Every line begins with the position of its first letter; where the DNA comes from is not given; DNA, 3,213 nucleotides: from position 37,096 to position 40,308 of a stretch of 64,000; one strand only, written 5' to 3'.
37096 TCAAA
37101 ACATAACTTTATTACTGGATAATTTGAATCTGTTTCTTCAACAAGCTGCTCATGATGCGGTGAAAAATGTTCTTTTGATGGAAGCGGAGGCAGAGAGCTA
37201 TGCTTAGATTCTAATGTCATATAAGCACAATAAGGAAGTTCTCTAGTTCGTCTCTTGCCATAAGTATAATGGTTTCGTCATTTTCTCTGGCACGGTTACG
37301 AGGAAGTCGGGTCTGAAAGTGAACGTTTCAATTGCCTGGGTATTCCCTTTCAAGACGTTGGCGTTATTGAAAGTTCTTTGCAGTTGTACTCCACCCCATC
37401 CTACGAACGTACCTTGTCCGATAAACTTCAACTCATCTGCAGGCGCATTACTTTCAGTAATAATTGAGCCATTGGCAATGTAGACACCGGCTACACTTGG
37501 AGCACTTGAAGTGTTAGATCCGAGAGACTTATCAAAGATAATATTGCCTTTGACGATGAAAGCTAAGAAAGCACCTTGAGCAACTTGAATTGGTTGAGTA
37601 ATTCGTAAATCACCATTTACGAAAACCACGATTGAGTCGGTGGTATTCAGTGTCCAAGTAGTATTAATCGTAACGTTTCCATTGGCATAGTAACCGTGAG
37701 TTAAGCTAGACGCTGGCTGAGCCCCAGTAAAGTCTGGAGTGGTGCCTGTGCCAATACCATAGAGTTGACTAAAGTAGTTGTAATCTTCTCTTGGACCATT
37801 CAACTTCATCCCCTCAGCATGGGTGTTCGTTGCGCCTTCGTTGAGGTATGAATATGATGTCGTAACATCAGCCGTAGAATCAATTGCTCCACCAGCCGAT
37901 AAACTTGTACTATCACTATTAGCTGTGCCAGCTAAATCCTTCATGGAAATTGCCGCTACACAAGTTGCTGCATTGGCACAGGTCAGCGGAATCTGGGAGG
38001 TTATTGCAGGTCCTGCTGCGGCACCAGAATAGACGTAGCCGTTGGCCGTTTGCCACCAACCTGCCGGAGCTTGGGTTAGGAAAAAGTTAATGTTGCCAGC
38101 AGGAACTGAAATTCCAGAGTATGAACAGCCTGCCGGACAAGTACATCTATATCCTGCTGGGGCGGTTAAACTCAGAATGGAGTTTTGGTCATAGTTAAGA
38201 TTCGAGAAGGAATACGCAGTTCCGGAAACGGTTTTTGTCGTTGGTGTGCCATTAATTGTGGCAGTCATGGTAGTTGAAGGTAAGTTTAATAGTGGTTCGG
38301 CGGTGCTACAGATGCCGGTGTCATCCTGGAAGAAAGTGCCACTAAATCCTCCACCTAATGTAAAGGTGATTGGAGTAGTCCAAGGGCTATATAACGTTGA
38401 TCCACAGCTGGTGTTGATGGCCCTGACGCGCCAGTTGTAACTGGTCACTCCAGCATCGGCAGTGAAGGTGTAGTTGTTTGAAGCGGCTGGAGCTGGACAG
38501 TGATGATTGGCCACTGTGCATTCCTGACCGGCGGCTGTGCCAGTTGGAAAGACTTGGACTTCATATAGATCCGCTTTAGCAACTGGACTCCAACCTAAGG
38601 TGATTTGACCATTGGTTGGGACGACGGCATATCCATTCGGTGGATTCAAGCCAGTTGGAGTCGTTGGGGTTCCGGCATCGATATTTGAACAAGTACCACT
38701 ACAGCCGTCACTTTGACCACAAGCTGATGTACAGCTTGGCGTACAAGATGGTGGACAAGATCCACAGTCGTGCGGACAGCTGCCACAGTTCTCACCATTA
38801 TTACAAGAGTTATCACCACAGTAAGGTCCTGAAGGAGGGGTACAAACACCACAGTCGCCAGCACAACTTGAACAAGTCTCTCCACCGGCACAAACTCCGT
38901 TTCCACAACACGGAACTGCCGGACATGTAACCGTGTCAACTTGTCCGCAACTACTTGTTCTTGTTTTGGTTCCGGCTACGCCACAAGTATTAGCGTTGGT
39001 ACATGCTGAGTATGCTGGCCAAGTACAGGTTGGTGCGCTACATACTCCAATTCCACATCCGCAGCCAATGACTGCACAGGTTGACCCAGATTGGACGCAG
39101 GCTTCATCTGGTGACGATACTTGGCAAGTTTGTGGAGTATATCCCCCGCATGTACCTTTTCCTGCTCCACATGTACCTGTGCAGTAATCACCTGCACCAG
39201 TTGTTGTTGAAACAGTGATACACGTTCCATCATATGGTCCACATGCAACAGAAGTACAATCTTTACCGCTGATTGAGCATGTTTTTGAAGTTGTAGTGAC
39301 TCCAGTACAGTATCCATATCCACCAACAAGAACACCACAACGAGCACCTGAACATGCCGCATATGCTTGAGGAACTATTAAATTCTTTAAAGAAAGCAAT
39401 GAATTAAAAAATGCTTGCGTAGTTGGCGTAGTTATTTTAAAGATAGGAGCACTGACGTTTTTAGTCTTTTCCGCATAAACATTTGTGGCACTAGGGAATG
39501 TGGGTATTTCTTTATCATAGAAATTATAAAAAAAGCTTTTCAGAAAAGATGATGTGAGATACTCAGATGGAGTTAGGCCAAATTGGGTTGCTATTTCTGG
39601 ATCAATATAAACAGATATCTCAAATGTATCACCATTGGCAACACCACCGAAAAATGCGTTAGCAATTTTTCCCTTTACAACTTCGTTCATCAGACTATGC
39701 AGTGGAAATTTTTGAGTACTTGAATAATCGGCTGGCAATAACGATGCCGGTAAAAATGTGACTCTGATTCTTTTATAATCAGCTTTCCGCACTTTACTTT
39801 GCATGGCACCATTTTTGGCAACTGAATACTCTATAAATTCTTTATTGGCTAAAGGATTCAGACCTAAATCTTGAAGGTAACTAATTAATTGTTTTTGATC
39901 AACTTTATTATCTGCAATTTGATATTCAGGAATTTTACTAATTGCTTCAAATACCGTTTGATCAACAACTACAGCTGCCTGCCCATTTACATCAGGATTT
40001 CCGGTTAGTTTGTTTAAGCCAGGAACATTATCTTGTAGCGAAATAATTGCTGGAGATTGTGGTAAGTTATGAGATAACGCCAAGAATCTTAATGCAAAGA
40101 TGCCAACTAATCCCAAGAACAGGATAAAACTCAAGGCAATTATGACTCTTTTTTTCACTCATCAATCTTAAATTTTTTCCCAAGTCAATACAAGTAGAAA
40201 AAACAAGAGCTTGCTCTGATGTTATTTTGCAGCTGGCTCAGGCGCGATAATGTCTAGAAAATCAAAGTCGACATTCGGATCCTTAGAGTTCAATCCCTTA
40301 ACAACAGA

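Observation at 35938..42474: Second, convergent pilus-associated operon with a 971-aa Cys-rich surface protein, a 750-aa bitopic protein and an AT-rich cytoplasmic gene insert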

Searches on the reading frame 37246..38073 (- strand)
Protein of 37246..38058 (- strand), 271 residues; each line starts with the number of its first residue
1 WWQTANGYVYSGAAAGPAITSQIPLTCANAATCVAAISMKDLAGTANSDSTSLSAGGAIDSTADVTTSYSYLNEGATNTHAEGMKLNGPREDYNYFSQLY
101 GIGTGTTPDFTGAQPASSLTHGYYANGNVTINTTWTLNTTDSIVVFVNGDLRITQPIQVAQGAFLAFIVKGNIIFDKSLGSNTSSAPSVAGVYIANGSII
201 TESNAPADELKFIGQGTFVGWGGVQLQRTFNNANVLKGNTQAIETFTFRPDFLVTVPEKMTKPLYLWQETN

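Call 49: search_protein_families(library=pfam, proteins=[window:37246-38058:-], max_evalue=1)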
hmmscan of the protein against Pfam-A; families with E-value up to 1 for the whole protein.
seq(271 aa): 2 families
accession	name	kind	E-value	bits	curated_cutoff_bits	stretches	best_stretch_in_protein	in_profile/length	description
PF23981.1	DUF7305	-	5e-05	23.7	27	1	120-197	47-128/185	Domain of unknown function (DUF7305)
PF18153.7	Cap15_CD_rec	-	0.1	13.4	31.2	1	45-82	46-83/122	Cap15, cyclic dinucleotide receptor domain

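Call 63: search_solved_structures(query=A3, max_evalue=10, show_alignments=2)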
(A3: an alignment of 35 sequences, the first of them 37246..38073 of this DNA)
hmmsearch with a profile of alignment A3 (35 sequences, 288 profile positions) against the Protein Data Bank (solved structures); distinct sequences matched with E-value up to 10: 3.
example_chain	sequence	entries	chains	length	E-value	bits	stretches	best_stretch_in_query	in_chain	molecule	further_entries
3cmt_A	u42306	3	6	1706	1.3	12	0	3-72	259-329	Protein recA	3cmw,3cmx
3cmu_A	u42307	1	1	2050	1.7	11.6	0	3-72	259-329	Protein recA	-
3cmv_A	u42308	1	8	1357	1.8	11.5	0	3-72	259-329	Protein recA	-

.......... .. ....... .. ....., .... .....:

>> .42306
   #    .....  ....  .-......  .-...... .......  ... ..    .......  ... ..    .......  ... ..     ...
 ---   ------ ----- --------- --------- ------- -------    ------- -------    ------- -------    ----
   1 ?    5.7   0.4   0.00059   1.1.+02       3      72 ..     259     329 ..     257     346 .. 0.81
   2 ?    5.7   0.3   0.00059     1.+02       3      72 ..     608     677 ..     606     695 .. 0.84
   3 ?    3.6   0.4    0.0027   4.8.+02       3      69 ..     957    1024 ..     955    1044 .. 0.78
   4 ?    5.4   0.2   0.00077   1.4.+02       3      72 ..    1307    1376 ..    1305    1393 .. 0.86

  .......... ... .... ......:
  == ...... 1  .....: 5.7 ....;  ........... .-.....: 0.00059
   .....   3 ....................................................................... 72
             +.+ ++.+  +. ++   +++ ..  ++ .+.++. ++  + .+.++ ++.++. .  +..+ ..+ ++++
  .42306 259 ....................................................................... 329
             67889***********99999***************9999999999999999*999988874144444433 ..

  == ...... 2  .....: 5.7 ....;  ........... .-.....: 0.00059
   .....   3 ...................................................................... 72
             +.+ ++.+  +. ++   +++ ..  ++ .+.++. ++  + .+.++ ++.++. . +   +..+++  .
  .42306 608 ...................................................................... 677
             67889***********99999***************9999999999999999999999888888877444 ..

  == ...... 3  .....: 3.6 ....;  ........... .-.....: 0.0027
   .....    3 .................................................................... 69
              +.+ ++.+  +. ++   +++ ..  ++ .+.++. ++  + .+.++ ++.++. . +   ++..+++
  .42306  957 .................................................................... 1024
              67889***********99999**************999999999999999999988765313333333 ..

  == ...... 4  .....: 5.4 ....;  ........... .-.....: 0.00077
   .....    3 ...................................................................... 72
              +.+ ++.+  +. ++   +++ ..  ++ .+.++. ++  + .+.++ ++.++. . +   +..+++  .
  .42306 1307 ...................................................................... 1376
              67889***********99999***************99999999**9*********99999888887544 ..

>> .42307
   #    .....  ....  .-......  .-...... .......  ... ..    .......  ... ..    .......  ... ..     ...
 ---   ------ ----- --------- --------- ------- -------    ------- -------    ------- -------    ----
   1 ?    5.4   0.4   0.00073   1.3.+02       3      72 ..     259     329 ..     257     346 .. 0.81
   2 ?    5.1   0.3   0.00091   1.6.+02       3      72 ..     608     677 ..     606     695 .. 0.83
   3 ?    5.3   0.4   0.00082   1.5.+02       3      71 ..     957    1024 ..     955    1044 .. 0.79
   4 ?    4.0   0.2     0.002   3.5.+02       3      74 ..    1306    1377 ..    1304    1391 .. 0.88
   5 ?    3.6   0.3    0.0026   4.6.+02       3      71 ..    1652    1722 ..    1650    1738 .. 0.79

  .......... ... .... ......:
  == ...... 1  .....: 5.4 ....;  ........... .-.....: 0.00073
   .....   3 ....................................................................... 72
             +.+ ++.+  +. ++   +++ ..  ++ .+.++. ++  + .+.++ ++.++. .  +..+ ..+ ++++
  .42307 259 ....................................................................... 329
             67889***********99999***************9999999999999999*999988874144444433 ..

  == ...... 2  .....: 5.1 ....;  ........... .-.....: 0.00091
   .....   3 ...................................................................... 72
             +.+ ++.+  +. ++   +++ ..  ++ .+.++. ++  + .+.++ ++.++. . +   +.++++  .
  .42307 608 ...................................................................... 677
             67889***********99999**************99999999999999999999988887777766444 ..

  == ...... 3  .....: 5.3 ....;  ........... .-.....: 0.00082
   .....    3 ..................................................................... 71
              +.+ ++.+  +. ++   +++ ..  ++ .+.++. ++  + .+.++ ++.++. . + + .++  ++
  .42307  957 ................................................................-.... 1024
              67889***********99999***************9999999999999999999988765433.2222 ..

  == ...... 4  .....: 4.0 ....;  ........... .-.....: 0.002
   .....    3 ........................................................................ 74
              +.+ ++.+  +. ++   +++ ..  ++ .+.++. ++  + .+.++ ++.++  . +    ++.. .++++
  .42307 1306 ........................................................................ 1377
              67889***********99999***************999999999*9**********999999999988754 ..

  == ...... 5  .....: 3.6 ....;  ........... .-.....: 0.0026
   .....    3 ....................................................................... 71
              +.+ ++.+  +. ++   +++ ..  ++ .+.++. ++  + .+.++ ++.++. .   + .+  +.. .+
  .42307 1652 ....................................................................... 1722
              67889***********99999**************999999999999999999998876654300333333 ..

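Call 64: search_protein_families(library=pfam, alignment_id=A3, max_evalue=0.01)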
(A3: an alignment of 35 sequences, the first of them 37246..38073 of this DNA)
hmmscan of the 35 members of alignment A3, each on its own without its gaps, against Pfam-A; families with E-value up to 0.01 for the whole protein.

A. member 1, window:37246-38073:- (276 aa): 1 family
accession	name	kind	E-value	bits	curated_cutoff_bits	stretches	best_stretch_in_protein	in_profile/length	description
PF23981.1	DUF7305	-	5.1e-05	23.7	27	1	125-202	47-128/185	Domain of unknown function (DUF7305)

B. families by the number of members that match (of 35 scanned): 1 family
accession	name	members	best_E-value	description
PF23981.1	DUF7305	9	7.3e-06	Domain of unknown function (DUF7305)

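Call 101: find_related_loci(query=A3, collection=viral_contigs, flank=6000)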
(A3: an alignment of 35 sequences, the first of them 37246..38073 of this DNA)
Query A3 (276 aa) in viral_contigs; peptide patterns used: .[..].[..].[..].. (x = any residue, [..] = any of these).
7 stretches matched a pattern, but none encodes a relative of the query by tblastn (E <= 1e-3).

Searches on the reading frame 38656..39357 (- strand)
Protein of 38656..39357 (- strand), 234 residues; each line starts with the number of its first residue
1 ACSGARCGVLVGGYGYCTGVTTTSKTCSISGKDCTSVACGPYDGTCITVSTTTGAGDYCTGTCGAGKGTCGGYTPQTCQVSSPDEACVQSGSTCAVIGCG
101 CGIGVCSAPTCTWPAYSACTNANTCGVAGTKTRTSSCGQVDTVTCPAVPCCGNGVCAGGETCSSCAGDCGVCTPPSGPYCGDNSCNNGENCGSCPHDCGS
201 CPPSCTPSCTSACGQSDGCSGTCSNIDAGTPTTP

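Call 49: search_protein_families(library=pfam, proteins=[window:38656-39357:-], max_evalue=1)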
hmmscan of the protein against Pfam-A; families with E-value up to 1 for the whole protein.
seq(234 aa): 0 families

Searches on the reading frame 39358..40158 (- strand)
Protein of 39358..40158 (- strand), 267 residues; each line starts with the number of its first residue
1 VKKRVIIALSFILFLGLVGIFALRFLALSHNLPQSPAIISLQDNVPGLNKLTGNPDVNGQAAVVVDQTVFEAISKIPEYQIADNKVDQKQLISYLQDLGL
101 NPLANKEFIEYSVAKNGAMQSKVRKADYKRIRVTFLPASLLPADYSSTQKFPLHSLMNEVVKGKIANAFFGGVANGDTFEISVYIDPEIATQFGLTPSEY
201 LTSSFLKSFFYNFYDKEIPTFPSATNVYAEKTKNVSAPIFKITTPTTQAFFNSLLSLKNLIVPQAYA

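Call 49: search_protein_families(library=pfam, proteins=[window:39358-40158:-], max_evalue=1)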
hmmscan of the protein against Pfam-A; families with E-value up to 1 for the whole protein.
seq(267 aa): 2 families
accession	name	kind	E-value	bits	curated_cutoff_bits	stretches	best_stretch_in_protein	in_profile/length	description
PF13624.11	SurA_N_3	-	0.11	12.8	27.2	1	63-102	107-145/162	SurA-like N-terminal domain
PF05119.17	Terminase_4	-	0.26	12.2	24.7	0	75-106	60-89/98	Phage terminase, small subunit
